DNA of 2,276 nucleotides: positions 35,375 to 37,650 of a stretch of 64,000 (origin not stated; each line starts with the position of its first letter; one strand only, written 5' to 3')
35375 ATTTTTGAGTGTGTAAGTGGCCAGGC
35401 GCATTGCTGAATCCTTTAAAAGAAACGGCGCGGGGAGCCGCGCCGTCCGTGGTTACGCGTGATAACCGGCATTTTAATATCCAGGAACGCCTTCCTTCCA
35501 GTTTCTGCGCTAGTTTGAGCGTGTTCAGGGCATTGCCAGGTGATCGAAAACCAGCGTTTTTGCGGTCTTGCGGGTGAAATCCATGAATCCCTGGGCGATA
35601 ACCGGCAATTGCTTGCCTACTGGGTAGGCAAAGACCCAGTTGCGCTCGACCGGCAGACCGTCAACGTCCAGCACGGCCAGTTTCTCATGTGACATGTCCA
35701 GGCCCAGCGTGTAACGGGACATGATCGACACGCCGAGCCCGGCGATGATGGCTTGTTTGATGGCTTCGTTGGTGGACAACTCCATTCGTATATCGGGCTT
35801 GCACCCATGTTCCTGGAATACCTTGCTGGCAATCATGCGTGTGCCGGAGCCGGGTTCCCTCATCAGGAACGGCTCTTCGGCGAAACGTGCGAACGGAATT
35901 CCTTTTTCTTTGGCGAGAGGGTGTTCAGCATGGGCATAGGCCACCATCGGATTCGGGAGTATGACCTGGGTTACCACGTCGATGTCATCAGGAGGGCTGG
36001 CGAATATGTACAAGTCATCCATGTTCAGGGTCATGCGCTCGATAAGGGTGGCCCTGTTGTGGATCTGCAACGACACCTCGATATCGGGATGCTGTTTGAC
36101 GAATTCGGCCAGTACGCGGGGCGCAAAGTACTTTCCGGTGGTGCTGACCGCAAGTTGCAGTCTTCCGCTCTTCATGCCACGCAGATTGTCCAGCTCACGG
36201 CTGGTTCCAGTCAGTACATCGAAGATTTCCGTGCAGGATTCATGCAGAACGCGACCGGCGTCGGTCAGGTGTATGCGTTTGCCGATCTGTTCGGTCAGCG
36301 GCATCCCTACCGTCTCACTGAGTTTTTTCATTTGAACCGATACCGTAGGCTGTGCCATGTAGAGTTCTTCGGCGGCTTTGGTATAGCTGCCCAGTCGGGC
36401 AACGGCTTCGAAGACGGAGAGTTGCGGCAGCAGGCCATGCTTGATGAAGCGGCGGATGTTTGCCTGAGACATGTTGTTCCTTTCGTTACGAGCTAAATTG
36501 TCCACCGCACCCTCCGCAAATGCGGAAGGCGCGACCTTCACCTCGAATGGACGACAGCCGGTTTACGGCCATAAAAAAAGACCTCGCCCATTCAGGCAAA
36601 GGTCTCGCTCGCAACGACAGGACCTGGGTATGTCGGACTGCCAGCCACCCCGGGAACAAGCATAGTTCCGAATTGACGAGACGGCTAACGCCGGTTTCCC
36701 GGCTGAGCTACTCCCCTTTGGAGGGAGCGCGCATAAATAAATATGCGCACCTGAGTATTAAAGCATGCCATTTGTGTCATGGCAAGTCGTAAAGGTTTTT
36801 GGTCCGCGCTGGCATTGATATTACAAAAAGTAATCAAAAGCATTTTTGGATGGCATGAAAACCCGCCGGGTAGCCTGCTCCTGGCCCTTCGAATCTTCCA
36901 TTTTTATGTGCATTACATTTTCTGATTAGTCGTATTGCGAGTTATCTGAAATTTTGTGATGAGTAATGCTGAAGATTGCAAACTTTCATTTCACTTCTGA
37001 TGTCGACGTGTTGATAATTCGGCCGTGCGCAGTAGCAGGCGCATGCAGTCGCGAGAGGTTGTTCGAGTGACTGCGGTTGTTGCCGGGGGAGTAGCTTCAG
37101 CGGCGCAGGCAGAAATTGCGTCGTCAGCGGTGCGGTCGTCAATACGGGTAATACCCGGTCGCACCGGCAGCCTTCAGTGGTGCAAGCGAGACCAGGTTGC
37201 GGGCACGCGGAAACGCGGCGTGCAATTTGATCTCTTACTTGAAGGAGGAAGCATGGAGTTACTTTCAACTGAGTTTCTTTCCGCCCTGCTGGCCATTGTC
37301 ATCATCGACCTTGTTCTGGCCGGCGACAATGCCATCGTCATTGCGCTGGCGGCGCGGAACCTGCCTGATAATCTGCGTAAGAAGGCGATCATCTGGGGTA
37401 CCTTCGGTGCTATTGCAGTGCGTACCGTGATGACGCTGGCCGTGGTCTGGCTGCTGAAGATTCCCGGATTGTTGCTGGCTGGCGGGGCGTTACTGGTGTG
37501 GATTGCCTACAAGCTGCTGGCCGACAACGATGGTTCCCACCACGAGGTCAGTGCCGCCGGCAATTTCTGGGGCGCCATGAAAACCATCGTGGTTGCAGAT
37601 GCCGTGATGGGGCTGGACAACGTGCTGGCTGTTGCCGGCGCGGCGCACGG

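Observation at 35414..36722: Mn2+ (yybP-ykoY) riboswitch placed in front of a stand-alone LysR-type transcription factor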

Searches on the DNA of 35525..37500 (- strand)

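Call 3: search_rna_families(source=window, start=36300, end=37500, threshold=evalue, max_evalue=10, show_alignments=5)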
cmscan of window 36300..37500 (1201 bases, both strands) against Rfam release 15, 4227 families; matches with E-value up to 10: 3.
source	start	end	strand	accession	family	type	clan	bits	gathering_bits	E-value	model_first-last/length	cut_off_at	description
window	36386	36463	+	RF02682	HDV-F-prausnitzii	Gene; ribozyme;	-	20.1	44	0.49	1-74/74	no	HDV ribozyme from F. prausnitzii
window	37150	37247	+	RF02127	GNAS-AS1_1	Gene; lncRNA;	-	17.7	45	4.2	1-105/105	no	GNAS antisense RNA 1 conserved region 1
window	36533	36604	-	RF03361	mir-3136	Gene; miRNA;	-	17.5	86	2.7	1-78/78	no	mir-3136 microRNA precursor family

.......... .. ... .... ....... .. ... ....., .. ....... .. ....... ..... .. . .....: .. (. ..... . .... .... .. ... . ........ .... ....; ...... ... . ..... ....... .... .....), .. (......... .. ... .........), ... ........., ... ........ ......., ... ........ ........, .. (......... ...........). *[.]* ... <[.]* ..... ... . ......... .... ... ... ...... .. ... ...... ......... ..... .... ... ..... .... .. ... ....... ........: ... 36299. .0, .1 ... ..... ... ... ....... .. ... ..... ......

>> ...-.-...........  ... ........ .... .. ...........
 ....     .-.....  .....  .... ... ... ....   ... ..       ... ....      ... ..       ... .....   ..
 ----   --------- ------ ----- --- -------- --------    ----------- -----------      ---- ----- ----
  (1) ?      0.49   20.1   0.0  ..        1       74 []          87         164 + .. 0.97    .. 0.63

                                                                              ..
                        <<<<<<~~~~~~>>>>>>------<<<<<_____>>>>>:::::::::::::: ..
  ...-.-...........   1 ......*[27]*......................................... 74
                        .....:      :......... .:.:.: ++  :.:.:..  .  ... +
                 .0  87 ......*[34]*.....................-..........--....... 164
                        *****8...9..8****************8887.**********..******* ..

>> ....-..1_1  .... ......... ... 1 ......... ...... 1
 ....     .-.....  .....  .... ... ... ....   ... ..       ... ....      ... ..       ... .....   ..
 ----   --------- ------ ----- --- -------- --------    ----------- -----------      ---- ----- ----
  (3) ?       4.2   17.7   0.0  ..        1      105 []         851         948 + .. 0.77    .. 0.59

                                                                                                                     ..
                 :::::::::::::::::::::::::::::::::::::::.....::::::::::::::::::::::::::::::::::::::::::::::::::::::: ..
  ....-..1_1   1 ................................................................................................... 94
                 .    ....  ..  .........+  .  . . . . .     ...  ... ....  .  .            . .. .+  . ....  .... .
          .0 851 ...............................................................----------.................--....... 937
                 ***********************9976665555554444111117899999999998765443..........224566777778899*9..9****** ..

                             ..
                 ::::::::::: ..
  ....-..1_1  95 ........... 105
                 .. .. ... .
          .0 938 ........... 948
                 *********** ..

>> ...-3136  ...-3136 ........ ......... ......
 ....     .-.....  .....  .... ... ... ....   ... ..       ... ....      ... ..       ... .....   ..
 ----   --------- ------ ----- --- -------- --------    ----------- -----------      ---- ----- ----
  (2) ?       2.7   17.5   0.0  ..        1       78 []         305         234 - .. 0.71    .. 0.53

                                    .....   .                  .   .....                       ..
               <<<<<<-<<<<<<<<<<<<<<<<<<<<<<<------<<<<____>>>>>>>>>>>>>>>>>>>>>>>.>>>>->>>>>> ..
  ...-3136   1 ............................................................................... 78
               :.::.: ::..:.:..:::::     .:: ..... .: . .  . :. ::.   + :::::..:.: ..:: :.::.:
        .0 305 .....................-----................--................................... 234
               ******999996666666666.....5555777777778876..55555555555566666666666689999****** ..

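Call 23: build_rna_model(alignment_id=A2)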
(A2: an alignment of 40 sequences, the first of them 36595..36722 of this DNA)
Model R1 built from alignment A2 (40 sequences, 156 columns); structure: RNAalifold consensus.
model positions 114; base pairs 25; branch points 3; effective number of sequences 2.33; information 0.59 bits per position. Calibrated on 0.2 Mb of random sequence (short: E-values are rough).
structure used (alignment columns):
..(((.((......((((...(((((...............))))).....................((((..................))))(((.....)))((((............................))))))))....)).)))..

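Call 24: search_with_rna_model(model_id=R1, sources=[L001, L073, window], max_evalue=1, show_alignments=5)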
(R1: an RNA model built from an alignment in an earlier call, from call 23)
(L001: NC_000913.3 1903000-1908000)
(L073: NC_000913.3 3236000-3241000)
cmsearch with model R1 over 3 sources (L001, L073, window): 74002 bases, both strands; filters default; matches with E-value up to 1: 3.
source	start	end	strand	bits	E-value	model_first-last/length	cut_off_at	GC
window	36595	36722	-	80.8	1.9e-17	1-114/114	no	0.6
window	37080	37199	+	76.3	2.3e-16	1-114/114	no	0.62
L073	2374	2501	+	42.4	2.7e-08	1-114/114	no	0.48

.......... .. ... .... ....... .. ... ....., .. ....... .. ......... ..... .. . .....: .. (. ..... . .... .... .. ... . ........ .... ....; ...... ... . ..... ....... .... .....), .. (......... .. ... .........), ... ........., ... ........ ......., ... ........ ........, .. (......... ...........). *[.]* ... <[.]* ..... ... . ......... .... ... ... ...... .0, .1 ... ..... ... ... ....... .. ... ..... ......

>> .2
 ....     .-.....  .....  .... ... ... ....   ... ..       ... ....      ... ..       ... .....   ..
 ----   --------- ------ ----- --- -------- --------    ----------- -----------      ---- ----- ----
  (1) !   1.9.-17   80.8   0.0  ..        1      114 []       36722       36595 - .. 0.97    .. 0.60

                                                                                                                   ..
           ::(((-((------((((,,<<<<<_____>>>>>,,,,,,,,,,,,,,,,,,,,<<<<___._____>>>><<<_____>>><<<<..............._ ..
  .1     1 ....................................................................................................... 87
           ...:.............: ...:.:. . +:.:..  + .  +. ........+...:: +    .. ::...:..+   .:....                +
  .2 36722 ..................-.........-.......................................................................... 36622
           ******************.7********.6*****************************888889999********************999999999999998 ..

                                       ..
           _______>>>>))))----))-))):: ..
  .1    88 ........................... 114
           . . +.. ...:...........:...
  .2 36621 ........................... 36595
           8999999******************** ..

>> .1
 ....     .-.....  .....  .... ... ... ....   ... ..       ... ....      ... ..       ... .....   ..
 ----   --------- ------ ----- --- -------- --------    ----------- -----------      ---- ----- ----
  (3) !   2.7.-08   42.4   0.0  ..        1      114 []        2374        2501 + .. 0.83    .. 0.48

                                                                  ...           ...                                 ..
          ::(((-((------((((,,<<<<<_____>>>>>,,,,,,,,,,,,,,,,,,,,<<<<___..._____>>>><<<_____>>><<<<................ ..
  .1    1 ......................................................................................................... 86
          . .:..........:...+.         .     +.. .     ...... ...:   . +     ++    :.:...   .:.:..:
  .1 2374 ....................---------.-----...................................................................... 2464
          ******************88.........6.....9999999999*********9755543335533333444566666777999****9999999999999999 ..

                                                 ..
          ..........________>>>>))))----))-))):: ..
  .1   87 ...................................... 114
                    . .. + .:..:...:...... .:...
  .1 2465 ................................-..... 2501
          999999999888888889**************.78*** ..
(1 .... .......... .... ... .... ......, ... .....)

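Call 26: search_rna_families(sources=[L073, L002, L004, L017, L023], threshold=evalue, max_evalue=1)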
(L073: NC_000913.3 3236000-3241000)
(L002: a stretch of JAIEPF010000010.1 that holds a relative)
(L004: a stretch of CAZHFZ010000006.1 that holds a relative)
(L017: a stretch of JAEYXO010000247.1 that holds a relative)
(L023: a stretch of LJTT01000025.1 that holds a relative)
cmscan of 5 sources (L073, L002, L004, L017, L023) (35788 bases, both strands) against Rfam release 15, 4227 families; matches with E-value up to 1: 1.
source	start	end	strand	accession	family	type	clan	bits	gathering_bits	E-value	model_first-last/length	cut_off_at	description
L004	2040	2120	-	RF02837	anti-hemB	Gene; sRNA;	-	30.5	49.5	0.002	1-81/81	no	Burkholderia RNA 7 (anti-hemB)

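Call 57: build_rna_model(alignment_id=A5)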
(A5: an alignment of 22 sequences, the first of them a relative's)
Model R2 built from alignment A5 (22 sequences, 163 columns); structure: RNAalifold consensus.
model positions 117; base pairs 19; branch points 2; effective number of sequences 3.2; information 0.59 bits per position. Calibrated on 0.2 Mb of random sequence (short: E-values are rough).
structure used (alignment columns):
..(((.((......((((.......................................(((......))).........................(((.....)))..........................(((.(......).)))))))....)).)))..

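Call 58: search_with_rna_model(model_id=R2, sources=[window, L001], max_evalue=1, show_alignments=2)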
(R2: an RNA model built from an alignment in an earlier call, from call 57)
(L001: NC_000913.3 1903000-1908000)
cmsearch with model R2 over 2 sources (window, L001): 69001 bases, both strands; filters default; matches with E-value up to 1: 3.
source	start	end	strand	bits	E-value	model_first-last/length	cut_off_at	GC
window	37080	37199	+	89.4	1.1e-20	1-117/117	no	0.62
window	36595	36722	-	54.8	4.9e-12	1-117/117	no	0.6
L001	2464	2574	+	18.4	0.0063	1-117/117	no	0.48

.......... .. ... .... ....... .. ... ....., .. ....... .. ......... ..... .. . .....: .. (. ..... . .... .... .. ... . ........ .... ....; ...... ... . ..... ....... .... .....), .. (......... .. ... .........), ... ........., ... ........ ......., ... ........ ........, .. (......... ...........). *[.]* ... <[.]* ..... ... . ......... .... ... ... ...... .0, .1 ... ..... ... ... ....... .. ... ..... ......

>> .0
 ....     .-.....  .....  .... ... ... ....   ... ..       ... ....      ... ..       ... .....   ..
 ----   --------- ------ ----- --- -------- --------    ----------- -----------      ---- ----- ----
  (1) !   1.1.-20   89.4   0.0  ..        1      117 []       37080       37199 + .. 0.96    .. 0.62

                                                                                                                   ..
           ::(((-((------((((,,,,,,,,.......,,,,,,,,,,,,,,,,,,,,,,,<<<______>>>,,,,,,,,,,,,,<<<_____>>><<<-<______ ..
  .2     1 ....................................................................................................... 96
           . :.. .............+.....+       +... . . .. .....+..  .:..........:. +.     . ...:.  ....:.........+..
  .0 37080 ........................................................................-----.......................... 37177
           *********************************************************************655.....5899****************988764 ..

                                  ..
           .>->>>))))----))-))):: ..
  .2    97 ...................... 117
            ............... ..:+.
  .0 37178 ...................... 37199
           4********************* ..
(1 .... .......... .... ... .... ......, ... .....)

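Call 70: search_with_rna_model(model_id=R1, sources=[L002, L003, L004, L005, L006, L007, L008, L009, L010, L011, L012, L013, L014, L015, L016, L017, L018, L019, L020, L021, L022, L023, L024, L025, L026, L027, L028, L029, L030, L031, L032, L033, L034, L035, L036, L037, L038, L039, L040, L041, L042, L048, L056, L064, L067], max_evalue=0.01)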
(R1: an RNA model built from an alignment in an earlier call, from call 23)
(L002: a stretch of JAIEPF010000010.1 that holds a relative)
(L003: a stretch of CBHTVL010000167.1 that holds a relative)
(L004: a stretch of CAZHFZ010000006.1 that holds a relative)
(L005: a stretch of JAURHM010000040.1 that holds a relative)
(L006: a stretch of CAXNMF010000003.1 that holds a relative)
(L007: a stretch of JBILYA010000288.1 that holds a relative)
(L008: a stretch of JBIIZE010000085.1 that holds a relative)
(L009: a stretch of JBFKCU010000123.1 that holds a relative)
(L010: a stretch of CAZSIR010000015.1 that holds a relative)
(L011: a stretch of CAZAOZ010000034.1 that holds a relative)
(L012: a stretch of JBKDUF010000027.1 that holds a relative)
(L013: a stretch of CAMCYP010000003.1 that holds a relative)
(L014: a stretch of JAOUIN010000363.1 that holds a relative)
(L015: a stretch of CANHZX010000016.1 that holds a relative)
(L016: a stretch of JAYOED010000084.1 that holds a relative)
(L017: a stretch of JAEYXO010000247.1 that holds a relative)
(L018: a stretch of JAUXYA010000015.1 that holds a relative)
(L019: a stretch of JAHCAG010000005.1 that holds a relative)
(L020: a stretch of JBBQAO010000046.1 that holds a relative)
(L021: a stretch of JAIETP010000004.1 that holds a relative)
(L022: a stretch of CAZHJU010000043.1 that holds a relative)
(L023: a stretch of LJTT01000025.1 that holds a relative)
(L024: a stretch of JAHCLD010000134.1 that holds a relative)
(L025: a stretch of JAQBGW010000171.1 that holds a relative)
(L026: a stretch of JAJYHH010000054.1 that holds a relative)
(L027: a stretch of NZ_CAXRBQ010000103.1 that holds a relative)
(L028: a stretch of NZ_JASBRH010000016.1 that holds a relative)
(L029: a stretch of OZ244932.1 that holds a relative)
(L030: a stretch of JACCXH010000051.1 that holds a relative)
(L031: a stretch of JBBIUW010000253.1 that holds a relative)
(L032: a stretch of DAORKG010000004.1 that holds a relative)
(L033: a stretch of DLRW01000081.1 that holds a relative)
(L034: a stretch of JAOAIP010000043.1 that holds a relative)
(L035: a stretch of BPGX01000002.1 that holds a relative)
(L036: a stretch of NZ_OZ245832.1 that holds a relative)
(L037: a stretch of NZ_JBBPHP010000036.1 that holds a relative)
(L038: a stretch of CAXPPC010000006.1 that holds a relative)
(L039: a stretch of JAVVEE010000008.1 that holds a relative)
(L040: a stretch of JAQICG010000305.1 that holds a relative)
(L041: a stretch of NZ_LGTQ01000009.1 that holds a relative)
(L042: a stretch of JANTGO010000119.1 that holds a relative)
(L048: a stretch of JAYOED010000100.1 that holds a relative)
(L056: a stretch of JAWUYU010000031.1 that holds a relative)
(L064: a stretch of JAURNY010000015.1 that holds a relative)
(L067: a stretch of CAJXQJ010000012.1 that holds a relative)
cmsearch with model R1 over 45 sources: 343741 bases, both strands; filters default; matches with E-value up to 0.01: 52.
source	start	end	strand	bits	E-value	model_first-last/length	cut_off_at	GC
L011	1784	1916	+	103.3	3.9e-22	1-114/114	no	0.63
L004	3403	3518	-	99.3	3.5e-21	1-114/114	no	0.66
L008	3399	3514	-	99.3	3.5e-21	1-114/114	no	0.65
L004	3753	3882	+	98.2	6.3e-21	1-114/114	no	0.6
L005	2657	2786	+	97.8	8e-21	1-114/114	no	0.62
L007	835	950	-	97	1.2e-20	1-114/114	no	0.64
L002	3191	3307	-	96.3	1.7e-20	1-114/114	no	0.62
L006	3752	3881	+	96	2.1e-20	1-114/114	no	0.61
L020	3054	3183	+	95.8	2.3e-20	1-114/114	no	0.63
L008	3749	3878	+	95.4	2.9e-20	1-114/114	no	0.61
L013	3179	3295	-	95.1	3.4e-20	1-114/114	no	0.66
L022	3360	3476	-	94.5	4.8e-20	1-114/114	no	0.72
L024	473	589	-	94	6.2e-20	1-114/114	no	0.69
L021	3749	3879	+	93.3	9.1e-20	1-114/114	no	0.62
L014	266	398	+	92.4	1.5e-19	1-114/114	no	0.62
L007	1179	1309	+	92.3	1.6e-19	1-114/114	no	0.63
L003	3201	3329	+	91.3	2.8e-19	1-114/114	no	0.64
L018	3751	3890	+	91.1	3.1e-19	1-114/114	no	0.65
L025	3209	3327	-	91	3.3e-19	1-114/114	no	0.59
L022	3747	3881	+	89.7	6.5e-19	1-114/114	no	0.71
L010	3170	3292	-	89.7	6.6e-19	1-114/114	no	0.63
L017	1374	1512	+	89.1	9.5e-19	1-114/114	no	0.71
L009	3408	3527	-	88.7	1.2e-18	1-114/114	no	0.63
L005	2307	2422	-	88.6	1.2e-18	1-114/114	no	0.64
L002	3749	3881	+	88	1.7e-18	1-114/114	no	0.53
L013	3748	3880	+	87.9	1.8e-18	1-114/114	no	0.53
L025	3749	3881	+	87.5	2.2e-18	1-114/114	no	0.59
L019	3746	3885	+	87.5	2.2e-18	1-114/114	no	0.66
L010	3749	3881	+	87.1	2.8e-18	1-114/114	no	0.54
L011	1416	1531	-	86.4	4.1e-18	1-114/114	no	0.71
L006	3164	3283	-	85.6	6.5e-18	1-114/114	no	0.61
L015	3758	3888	+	85.2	8e-18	1-114/114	no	0.61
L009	3749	3882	+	84.7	1e-17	1-114/114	no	0.58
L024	854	992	+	84.2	1.4e-17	1-114/114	no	0.73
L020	2704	2819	-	84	1.6e-17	1-114/114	no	0.65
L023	3755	3875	+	81.9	4.9e-17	1-114/114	no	0.63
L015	3121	3244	-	80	1.4e-16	1-114/114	no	0.59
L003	2622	2755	-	76.9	7.7e-16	1-114/114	no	0.59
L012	3649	3749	-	75.1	2.1e-15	1-114/114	no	0.66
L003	1000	1098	-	75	2.2e-15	1-114/114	no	0.65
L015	1489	1587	-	75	2.2e-15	1-114/114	no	0.65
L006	1505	1603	-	73.6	4.5e-15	1-114/114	no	0.63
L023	3378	3509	-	71.7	1.3e-14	1-114/114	no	0.7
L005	594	692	-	70.5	2.6e-14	1-114/114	no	0.63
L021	3346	3443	-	69.3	4.9e-14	1-114/114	no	0.67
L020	951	1048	-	68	1e-13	1-114/114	no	0.64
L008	1680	1777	-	68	1e-13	1-114/114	no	0.64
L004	1683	1781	-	67.8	1.1e-13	1-114/114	no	0.63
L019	3444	3539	-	64.5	7e-13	1-114/114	no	0.6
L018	3447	3542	-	63.6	1.1e-12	1-114/114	no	0.62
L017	1069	1165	-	63.5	1.2e-12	1-114/114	no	0.64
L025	1531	1657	-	53.7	2.6e-10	1-114/114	no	0.61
